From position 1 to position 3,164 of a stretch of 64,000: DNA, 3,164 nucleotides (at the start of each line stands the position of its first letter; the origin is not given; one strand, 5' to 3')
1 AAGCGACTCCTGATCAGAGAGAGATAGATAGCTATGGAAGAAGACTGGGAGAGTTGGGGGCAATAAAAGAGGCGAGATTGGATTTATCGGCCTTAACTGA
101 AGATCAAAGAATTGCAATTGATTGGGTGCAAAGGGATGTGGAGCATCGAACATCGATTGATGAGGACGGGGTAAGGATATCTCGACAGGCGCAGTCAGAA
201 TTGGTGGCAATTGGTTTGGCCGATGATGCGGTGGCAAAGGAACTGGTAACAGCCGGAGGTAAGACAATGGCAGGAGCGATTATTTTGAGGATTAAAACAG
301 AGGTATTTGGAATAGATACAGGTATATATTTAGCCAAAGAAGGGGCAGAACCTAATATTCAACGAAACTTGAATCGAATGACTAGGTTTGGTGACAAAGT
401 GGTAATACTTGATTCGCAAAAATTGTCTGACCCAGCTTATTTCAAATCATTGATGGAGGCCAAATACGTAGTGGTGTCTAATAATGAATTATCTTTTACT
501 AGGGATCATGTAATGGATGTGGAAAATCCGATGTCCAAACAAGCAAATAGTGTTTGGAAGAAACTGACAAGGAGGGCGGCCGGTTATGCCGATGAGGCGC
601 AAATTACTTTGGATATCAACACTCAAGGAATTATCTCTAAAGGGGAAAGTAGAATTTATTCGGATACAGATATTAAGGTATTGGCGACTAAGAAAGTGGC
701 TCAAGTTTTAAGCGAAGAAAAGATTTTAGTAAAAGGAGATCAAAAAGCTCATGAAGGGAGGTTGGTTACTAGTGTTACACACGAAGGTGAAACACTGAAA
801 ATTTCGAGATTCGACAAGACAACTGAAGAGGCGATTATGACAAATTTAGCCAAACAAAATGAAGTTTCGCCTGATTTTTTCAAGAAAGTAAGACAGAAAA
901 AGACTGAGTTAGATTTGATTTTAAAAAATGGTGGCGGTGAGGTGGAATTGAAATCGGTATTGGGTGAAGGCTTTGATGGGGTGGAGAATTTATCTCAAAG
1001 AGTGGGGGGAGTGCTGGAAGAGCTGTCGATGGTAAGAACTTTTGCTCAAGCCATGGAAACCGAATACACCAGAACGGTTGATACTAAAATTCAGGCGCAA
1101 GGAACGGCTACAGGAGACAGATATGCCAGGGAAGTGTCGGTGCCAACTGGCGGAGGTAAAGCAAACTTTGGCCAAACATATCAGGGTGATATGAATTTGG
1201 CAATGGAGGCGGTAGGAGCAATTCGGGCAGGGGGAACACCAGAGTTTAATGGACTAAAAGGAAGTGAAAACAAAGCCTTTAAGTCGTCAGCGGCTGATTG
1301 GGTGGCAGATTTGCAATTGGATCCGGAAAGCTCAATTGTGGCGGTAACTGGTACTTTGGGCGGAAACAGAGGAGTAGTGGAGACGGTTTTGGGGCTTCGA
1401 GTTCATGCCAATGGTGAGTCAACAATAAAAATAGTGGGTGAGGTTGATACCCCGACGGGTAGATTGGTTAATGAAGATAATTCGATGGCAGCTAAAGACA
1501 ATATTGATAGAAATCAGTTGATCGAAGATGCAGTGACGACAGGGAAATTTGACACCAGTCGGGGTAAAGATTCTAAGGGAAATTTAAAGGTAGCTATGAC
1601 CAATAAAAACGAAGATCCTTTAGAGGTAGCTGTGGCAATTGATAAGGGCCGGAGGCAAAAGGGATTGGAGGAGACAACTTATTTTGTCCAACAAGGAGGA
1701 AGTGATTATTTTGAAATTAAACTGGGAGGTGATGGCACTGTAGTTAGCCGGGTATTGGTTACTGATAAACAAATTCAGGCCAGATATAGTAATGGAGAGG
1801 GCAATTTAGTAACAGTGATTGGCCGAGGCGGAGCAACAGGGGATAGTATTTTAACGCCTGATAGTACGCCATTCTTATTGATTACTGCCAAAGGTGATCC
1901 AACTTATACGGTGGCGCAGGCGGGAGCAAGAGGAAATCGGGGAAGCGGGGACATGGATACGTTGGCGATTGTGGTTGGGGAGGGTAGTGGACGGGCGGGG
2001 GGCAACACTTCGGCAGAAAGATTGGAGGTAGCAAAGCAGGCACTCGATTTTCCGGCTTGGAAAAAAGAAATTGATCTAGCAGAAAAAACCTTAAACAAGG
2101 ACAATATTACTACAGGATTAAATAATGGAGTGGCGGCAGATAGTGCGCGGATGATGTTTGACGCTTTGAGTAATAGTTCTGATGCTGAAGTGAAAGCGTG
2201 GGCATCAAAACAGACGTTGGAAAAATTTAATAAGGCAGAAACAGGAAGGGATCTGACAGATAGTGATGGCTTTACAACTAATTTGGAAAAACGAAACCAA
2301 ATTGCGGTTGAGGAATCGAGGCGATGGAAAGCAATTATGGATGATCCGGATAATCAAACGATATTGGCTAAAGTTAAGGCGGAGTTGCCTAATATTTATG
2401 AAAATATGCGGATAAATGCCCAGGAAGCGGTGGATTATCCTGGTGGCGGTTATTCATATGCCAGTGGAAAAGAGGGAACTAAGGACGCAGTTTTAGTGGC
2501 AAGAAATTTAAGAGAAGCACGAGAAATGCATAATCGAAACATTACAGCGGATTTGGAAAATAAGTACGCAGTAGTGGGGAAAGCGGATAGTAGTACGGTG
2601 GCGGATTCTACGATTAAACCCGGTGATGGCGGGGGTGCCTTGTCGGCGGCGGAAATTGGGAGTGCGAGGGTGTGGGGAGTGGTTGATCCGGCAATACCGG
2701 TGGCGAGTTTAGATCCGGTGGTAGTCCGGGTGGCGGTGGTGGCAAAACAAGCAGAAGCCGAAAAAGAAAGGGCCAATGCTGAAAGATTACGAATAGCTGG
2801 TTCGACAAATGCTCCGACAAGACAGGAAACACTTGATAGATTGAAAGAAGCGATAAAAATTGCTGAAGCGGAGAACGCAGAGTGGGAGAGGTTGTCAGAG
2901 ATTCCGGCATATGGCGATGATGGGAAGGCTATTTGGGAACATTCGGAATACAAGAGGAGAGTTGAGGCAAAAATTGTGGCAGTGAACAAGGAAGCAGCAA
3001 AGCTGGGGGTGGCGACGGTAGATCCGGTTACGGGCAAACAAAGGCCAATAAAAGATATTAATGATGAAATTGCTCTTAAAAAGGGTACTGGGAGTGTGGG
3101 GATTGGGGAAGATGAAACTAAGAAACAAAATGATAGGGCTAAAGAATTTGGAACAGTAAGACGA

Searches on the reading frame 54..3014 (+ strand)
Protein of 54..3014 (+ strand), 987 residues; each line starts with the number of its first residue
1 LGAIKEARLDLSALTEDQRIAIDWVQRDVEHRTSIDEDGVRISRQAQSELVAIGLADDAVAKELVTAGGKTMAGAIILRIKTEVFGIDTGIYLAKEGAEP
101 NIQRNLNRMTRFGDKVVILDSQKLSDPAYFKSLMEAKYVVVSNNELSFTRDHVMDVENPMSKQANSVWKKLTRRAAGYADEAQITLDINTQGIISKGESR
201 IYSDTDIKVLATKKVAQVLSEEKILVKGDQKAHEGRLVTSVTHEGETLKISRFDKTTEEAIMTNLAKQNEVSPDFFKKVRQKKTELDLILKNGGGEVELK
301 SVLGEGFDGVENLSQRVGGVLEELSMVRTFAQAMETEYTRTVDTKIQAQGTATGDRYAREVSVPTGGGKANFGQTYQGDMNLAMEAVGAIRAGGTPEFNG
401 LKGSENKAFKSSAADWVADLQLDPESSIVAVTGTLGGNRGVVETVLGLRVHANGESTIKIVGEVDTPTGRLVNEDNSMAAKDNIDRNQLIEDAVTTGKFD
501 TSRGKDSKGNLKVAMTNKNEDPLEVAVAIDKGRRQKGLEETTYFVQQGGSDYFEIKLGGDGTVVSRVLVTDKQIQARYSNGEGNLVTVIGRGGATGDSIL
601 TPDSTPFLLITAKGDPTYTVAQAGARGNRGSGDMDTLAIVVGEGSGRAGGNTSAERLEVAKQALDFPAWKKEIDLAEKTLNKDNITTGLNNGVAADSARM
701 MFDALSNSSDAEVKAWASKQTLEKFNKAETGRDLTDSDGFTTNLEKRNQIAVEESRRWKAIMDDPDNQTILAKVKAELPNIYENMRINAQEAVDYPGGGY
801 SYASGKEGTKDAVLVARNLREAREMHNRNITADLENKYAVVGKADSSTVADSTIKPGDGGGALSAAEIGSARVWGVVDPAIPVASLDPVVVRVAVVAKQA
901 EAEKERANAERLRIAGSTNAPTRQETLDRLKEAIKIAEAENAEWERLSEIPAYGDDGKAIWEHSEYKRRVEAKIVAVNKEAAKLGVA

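Call 5: search_protein_families(library=pfam, max_evalue=0.1, proteins=[window:54-3014:+])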
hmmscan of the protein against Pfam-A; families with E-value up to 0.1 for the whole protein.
window:54-3014:+ (987 aa): 0 families

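Call 15: search_protein_families(library=ncbifam, max_evalue=0.01, proteins=[window:54-3014:+])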
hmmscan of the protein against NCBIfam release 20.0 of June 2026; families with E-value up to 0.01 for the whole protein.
window:54-3014:+ (987 aa): 0 families

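Call 71: search_protein_families(library=padloc, max_evalue=0.001, proteins=[window:54-3014:+])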
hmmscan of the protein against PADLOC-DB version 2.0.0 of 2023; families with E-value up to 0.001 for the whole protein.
window:54-3014:+ (987 aa): 0 families
